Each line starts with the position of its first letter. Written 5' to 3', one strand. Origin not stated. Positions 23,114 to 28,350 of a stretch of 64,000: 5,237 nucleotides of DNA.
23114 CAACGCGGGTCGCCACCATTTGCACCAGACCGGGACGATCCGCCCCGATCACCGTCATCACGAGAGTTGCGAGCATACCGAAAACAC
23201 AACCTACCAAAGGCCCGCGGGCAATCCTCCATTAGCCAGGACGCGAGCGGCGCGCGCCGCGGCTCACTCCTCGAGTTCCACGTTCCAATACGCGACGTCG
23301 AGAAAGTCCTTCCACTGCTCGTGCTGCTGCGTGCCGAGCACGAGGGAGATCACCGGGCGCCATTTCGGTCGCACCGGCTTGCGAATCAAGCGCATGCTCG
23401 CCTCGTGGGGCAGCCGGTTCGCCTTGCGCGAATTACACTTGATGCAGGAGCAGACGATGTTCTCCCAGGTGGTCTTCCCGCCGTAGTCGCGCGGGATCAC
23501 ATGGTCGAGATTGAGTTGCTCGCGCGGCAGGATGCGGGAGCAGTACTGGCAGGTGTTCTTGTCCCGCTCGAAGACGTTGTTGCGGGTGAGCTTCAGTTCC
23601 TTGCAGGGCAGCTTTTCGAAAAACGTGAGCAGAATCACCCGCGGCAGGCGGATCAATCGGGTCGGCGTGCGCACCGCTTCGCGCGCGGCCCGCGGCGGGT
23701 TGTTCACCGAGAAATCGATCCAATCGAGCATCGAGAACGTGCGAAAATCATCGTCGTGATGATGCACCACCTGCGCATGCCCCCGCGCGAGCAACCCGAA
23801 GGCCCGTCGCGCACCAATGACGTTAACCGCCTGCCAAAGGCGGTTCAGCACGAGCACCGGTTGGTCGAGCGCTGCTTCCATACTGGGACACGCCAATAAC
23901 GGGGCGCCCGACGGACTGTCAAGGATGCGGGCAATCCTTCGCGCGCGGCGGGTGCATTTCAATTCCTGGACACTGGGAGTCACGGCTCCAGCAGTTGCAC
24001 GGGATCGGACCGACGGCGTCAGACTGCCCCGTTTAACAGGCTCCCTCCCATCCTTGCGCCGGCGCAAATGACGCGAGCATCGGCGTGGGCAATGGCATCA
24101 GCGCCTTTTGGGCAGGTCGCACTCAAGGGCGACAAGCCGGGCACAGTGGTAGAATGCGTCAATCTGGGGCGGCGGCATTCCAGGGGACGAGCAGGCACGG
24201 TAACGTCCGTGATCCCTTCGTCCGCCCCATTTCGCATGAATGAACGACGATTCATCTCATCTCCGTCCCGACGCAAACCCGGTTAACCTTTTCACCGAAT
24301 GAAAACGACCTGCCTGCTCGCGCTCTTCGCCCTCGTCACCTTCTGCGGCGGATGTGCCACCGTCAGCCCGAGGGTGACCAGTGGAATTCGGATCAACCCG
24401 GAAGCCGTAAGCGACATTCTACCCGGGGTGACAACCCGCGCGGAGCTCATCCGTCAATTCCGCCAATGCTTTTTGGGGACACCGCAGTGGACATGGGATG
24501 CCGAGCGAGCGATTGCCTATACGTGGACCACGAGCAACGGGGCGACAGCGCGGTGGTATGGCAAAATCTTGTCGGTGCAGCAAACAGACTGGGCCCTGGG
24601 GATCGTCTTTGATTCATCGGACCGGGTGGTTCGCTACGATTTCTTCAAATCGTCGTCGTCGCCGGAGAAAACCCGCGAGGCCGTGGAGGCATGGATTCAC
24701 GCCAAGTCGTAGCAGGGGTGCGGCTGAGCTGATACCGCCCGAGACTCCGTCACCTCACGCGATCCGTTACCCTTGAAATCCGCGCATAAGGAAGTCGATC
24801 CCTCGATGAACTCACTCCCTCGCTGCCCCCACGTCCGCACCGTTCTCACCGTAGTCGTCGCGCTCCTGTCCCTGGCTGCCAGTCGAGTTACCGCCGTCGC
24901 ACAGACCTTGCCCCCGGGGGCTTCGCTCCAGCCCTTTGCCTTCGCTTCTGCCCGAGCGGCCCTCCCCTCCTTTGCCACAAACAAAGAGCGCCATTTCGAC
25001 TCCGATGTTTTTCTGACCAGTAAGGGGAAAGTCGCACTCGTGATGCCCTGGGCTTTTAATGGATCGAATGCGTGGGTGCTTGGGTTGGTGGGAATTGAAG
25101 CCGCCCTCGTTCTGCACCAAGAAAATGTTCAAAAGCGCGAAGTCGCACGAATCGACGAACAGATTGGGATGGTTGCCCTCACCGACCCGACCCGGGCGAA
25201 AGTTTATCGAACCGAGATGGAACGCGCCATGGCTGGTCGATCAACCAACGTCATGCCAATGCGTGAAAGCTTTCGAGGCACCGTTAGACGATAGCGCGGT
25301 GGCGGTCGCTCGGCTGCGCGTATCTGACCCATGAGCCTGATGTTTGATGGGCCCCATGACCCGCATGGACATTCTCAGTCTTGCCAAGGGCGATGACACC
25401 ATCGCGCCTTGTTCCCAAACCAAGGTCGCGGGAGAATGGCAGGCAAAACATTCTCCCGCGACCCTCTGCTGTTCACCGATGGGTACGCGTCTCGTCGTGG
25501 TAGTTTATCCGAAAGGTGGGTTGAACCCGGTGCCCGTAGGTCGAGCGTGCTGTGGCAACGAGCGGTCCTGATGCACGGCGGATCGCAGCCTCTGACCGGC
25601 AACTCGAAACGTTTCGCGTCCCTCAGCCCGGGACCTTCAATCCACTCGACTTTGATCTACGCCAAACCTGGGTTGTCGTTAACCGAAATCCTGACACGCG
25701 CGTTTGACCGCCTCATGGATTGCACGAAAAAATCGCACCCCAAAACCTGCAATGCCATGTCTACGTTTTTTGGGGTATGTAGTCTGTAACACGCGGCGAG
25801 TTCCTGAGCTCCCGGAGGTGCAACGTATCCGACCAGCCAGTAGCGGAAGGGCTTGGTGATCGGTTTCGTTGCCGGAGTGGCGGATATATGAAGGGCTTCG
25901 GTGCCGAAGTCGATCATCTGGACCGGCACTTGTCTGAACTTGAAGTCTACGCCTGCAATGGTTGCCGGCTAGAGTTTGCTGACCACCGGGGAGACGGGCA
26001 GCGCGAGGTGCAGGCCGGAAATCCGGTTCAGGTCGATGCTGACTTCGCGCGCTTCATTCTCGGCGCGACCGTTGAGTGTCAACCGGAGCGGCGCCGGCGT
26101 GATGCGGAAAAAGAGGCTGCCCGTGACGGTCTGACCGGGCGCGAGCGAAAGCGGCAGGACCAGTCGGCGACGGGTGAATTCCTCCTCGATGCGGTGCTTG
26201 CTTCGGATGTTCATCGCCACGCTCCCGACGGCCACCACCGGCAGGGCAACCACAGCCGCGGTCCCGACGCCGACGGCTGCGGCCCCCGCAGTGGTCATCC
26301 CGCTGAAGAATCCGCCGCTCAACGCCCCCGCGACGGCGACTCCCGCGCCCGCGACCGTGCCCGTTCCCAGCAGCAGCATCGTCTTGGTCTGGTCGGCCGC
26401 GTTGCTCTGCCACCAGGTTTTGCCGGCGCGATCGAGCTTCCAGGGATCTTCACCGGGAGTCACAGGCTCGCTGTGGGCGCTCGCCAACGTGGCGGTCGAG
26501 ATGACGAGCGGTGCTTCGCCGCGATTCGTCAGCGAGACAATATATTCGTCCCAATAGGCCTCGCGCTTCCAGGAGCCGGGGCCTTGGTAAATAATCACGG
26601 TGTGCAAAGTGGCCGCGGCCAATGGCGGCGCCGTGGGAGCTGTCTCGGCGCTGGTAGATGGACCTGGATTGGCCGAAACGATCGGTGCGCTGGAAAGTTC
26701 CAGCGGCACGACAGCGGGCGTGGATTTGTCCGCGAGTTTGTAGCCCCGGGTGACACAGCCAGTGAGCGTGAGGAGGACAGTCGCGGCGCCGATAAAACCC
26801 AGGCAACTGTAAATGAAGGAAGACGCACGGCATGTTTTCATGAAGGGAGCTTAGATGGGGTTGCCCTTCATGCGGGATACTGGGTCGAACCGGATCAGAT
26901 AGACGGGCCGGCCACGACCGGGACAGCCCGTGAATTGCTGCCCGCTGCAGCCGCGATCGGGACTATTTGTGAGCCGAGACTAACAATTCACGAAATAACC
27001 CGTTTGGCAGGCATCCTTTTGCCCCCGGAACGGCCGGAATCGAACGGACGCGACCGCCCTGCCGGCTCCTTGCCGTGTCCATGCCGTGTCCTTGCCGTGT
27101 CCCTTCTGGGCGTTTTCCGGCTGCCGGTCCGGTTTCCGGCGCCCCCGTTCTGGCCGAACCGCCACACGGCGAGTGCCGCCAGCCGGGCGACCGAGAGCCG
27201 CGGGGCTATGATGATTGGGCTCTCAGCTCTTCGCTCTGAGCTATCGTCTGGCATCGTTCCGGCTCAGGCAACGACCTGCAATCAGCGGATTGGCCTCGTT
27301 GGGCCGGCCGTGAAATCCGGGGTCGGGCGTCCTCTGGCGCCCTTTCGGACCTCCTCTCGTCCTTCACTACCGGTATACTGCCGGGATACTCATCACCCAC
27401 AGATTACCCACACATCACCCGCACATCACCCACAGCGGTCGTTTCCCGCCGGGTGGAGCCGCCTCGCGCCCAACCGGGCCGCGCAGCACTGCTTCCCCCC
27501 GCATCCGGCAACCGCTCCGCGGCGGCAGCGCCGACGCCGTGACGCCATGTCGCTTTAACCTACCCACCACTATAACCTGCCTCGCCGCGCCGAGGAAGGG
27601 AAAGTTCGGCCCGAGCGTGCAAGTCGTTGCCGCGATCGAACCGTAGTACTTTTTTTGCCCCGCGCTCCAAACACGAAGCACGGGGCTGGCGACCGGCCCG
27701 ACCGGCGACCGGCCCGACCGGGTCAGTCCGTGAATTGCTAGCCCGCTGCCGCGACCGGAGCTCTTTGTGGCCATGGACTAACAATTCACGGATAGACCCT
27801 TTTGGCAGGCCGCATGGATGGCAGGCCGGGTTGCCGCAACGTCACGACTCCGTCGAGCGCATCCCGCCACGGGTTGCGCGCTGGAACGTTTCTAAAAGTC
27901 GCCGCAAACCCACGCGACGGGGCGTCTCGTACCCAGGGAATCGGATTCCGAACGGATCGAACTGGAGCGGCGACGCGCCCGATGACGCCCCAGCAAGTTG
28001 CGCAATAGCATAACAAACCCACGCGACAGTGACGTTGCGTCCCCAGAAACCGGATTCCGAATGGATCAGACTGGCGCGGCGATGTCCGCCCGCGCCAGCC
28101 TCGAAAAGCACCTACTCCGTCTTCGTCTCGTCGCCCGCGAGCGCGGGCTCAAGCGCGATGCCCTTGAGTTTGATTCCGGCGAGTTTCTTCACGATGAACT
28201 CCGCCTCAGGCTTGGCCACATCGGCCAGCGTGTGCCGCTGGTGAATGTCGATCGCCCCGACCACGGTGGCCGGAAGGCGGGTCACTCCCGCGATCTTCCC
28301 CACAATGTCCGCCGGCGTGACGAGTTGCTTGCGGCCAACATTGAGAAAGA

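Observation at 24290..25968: Lower-GC patch with weak or unassigned coding potential next to an orphan HNH endonuclease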

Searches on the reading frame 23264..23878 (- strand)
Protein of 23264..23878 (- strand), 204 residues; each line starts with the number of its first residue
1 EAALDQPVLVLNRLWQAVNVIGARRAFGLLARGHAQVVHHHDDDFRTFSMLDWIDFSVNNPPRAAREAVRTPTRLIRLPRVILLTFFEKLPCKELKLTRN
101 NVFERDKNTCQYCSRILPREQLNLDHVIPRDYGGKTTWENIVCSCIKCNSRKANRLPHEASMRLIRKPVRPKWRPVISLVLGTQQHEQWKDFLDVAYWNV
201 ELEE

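Call 7: search_protein_families(library=pfam, proteins=[window:23264-23878:-], max_evalue=0.1)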
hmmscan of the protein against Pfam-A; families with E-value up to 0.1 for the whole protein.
window:23264-23878:- (204 aa): 3 families
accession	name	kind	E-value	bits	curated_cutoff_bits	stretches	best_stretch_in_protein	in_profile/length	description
PF14279.12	HNH_5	-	1.4e-15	57.4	27.5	1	110-164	1-55/56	HNH endonuclease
PF01844.29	HNH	-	6e-12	46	21.4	1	110-155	1-47/47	HNH endonuclease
PF13395.12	HNH_4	-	0.0012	19.2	22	1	117-158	14-54/54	HNH endonuclease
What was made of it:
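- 23264..23881 (-): Flank: conserved HNH-domain gene (205 aa). A core gene, not part of the insertion. Pfam HNH_5 at 1.4e-15 (call 7).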

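Call 15: find_related_loci(query=window:23264-23878:-, collection=genome_contigs, flank=10000)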
Query window:23264-23878:- (204 aa) in genome_contigs; peptide patterns used: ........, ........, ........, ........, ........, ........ (x = any residue, [..] = any of these).
599 stretches matched a pattern (row limit reached: there are more); 583 encode a relative of the query (tblastn E <= 1e-3); the best 80 are kept; 80 distinct loci.
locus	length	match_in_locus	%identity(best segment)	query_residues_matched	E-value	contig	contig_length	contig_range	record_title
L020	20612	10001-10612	92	1-204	4e-128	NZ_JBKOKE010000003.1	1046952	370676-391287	Horticoccus sp. 23ND18S-11 23ND18S-11_3, whole genome shotgun sequence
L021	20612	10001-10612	91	1-204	2e-126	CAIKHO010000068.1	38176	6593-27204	MAG: uncultured Opitutae bacterium isolate KR3_bin-0468 genome assembly, contig: bin-0468:68/91, whole genome shotgun se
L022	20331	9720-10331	89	1-204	2e-126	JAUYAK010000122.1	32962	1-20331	MAG: Opitutaceae bacterium isolate C18_metabat.bin.8 C18_k141_321309, whole genome shotgun sequence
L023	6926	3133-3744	90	1-204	1e-125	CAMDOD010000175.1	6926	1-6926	MAG: Opitutus sp. GAS368 isolate MH-08apr19-303 genome assembly, contig: MH-08apr19-C25164, whole genome shotgun sequenc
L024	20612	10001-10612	89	1-204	8e-126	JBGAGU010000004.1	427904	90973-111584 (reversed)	MAG: Opitutaceae bacterium isolate MAG_AAO_H125.30 AAOH125-30_opera_contig_87, whole genome shotgun sequence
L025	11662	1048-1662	90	1-204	6e-125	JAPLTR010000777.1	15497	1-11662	MAG: Verrucomicrobia bacterium isolate LacPavin_0920_WC70_MAG_67_8 LacPavin_0920_WC70_scaffold_735339, whole genome shot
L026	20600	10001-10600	92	1-200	5e-126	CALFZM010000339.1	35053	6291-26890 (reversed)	MAG TPA_asm: uncultured Opitutae bacterium isolate SRR1506987_bin.19_CONCOCT_v1.1_MAG genome assembly, contig: ERZ761602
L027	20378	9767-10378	87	1-204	1e-124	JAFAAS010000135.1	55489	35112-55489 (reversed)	MAG: Verrucomicrobia bacterium isolate OH_PFB_91 k127_1304522, whole genome shotgun sequence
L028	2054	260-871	89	1-204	2e-132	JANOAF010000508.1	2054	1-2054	MAG: Opitutaceae bacterium isolate VAR_18_metabat_349 VAR_18_k141_1573426, whole genome shotgun sequence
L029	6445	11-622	89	1-204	1e-124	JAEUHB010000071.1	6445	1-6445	MAG: Opitutaceae bacterium isolate new MAG-6 k141_938490, whole genome shotgun sequence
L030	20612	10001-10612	89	1-204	4e-124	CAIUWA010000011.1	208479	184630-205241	MAG: uncultured Opitutae bacterium isolate Kiruna_bin-10528 genome assembly, contig: bin-10528:11/52, whole genome shotg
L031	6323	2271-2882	89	1-204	3e-124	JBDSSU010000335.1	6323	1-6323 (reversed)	MAG: Opitutaceae bacterium isolate cluster1_bin.541 k127_3974244, whole genome shotgun sequence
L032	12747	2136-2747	89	1-204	9e-124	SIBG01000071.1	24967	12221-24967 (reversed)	MAG: Opitutus sp. isolate Baikal-deep-G227 BACOMB-C9291, whole genome shotgun sequence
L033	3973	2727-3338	89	1-204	2e-125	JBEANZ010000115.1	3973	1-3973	MAG: Verrucomicrobiota bacterium isolate marthacreek_2019_sw_WHONDRS-S19S_0030_B_bin.4 scaffold_736642, whole genome sho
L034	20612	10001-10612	87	1-204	5e-123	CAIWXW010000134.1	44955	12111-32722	MAG: uncultured Opitutaceae bacterium isolate Umea_bin-02646 genome assembly, contig: bin-02646:134/227, whole genome sh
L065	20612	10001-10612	83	1-204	1e-114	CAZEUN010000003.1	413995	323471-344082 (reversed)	MAG TPA_asm: uncultured Oleiharenicola sp. isolate SRP193066_co1_159 genome assembly, contig: NODE_34_length_413995_cov_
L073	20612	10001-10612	83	1-204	7e-114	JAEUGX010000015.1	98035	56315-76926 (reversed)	MAG: Opitutaceae bacterium isolate new MAG-2 k141_167059, whole genome shotgun sequence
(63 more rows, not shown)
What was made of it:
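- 23264..23881 (-): 78-92% aa identity in the 80 best of 583 related loci (call 15).
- HNH homologues at 78-92% identity make up the 80 best of 583 related loci (call 15).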

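Call 40: search_protein_families(library=ncbifam, proteins=[window:23264-23878:-], max_evalue=0.1)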
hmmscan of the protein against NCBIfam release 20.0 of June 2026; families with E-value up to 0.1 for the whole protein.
window:23264-23878:- (204 aa): 6 families
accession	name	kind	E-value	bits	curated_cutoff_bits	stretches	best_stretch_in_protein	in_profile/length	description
NF040563.1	guided_IscB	equivalog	1.2e-12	47.6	175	1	93-156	179-239/314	RNA-guided endonuclease IscB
NF049971.1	CRISPR_Cas9d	exception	1.8e-10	40.1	375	1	96-159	534-600/986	type II CRISPR RNA-guided endonuclease Cas9d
TIGR01865.2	cas_Csn1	equivalog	0.00067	18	100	1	114-174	586-642/1070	type II CRISPR RNA-guided endonuclease Cas9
TIGR02646.1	TIGR02646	subfamily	0.0024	17.9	52.15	1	101-151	18-70/144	retron system putative HNH endonuclease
NF038221.1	IcmJ_DotN_IVB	equivalog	0.016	14.7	100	1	95-149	30-81/205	type IVB secretion system protein IcmJDotN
NF041761.1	PtuB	equivalog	0.024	14.5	150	1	99-152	37-93/218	retron Ec78 anti-phage system effector HNH endonuclease PtuB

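Call 41: search_protein_families(library=phrogs, proteins=[window:23264-23878:-], max_evalue=0.1)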
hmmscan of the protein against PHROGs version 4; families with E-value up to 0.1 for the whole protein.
window:23264-23878:- (204 aa): 43 families (the best 25 are shown)
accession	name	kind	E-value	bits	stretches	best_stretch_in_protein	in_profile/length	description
phrog_16726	-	DNA, RNA and nucleotide metabolism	3.4e-29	103.5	1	7-194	29-180/308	HNH endonuclease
phrog_8660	-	DNA, RNA and nucleotide metabolism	4.8e-16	60.4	1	96-161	113-185/196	HNH endonuclease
phrog_2118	-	DNA, RNA and nucleotide metabolism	8.4e-16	59.4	1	96-156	165-225/301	HNH endonuclease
phrog_14314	-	DNA, RNA and nucleotide metabolism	2.1e-13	52.2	1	98-157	7-66/252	HNH endonuclease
phrog_589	-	DNA, RNA and nucleotide metabolism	5.2e-13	50.1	1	98-161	82-147/179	HNH endonuclease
phrog_2214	-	DNA, RNA and nucleotide metabolism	1.5e-12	48.3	1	96-155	182-239/429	HNH endonuclease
phrog_6050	-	DNA, RNA and nucleotide metabolism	3e-11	43.8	1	98-158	302-363/402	HNH endonuclease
phrog_5718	-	DNA, RNA and nucleotide metabolism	3.1e-11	43.9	1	95-164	116-185/394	HNH endonuclease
phrog_16986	-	unknown function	3.3e-11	44.2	1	96-162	9-75/248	-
phrog_144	-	DNA, RNA and nucleotide metabolism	1.2e-10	42.4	1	98-155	75-135/175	HNH endonuclease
phrog_338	-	DNA, RNA and nucleotide metabolism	2.1e-10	41.5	1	98-168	202-267/340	HNH endonuclease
phrog_333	-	DNA, RNA and nucleotide metabolism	3e-10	41.4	1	96-172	22-98/138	HNH endonuclease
phrog_15463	-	DNA, RNA and nucleotide metabolism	8.4e-10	39.3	1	101-173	126-201/435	HNH endonuclease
phrog_1271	-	DNA, RNA and nucleotide metabolism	4.5e-09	37.1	1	98-161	257-324/361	HNH endonuclease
phrog_1035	-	DNA, RNA and nucleotide metabolism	5.3e-09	37.3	1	101-168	153-226/271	endonuclease VII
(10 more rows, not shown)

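Call 42: search_protein_families(library=padloc, proteins=[window:23264-23878:-], max_evalue=0.1)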
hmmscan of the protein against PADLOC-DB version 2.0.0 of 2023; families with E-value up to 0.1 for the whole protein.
window:23264-23878:- (204 aa): 49 families (the best 25 are shown)
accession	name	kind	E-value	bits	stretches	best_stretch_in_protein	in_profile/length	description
PDLC00315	PtuB1|PtuB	-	1e-08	33.2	1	103-161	26-85/227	Unknown function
PDLC03418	REase_II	-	2.3e-07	28.3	1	99-155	316-372/372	Type II restriction enzyme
PDLC00337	PtuB1|PtuB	-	6.8e-07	27.4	1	102-160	51-112/216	Unknown function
PDLC03478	REase_II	-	2.3e-05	22.2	1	97-153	99-159/219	Type II restriction enzyme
PDLC00325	PtuB1|PtuB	-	2.3e-05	22.1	1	102-158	46-107/213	Unknown function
PDLC00345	PtuB1|PtuB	-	2.8e-05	21.8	1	100-155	44-104/223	Unknown function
PDLC00342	PtuB1|PtuB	-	3.9e-05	21.2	1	100-155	40-99/247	Unknown function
PDLC00332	PtuB1|PtuB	-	4e-05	21.5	1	98-150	38-92/212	Unknown function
PDLC00335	PtuB1|PtuB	-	4.6e-05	21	1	96-161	37-106/214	Unknown function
PDLC00350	PtuB1|PtuB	-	5.1e-05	21.3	1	99-162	41-109/224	Unknown function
PDLC00351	PtuB1|PtuB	-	6e-05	21.2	1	95-155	44-108/195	Unknown function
PDLC02859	DpdF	-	7.5e-05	19.4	1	102-166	2-66/545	DpdF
PDLC04264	PDC-M01B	-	0.00012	20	1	106-163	99-155/282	-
PDLC00340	PtuB1|PtuB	-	0.00012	19.7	1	106-157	65-115/268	Unknown function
PDLC04251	PDC-M01B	-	0.00012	19.6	1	107-161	98-151/279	-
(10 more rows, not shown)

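Call 83: search_protein_families(library=pfam, proteins=[L020:8044-9891:+, L065:7244-7765:+, L065:8523-8840:-, L065:8683-9183:+, L065:8188-8478:-, L065:9311-9577:-], max_evalue=0.01)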
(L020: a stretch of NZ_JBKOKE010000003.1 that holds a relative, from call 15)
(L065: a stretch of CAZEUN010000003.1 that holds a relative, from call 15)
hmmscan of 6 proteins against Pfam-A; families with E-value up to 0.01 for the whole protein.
L020:8044-9891:+ (615 aa): 1 family
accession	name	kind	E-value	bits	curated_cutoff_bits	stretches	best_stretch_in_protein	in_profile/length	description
PF13231.12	PMT_2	-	0.0023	18.6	26.1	1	80-240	4-153/160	Dolichyl-phosphate-mannose-protein mannosyltransferase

L065:7244-7765:+ (173 aa): 1 family
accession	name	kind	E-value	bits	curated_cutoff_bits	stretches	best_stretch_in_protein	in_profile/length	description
PF06172.17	Cupin_5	-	6.5e-36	123.9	25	1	14-143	3-138/139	Cupin superfamily (DUF985)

L065:8523-8840:- (105 aa): 1 family
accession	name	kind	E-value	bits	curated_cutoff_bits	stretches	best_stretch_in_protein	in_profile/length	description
PF02183.23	HALZ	-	0.001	19.6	28.1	0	65-87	7-29/43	Homeobox associated leucine zipper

L065:8683-9183:+ (166 aa): 0 families

L065:8188-8478:- (96 aa): 1 family
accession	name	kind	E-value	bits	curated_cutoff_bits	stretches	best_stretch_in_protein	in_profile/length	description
PF19189.6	Mtf2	-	0.00041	20.5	27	1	11-71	133-194/195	Mtf2 family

L065:9311-9577:- (88 aa): 0 families

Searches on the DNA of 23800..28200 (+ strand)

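Call 8: search_rna_families(source=window, start=23800, end=28200, threshold=evalue, max_evalue=5)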
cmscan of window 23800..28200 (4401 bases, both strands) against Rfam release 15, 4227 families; matches with E-value up to 5: 0.
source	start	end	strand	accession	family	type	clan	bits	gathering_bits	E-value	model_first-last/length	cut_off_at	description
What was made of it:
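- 25295..25968 (.): 674-nt non-coding spacer between the convergent genes orf162 and lipo290 (GC 57.9%). No Rfam match at E <= 5 (call 8).
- On Any Rfam RNA family: No match in 23800-28200 even at E <= 5 (call 8).
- No Rfam match even at E <= 5 (call 8).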

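Call 38: search_dna_similar(query=window:23900-26000:+, collection=plasmids, mode=distant, max_rows=10)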
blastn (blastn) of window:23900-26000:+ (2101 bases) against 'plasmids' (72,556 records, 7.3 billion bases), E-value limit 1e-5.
No match.

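Call 39: search_dna_similar(query=window:23900-26000:+, collection=phages, mode=distant, max_rows=10)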
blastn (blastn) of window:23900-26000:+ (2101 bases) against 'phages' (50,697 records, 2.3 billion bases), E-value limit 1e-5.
No match.
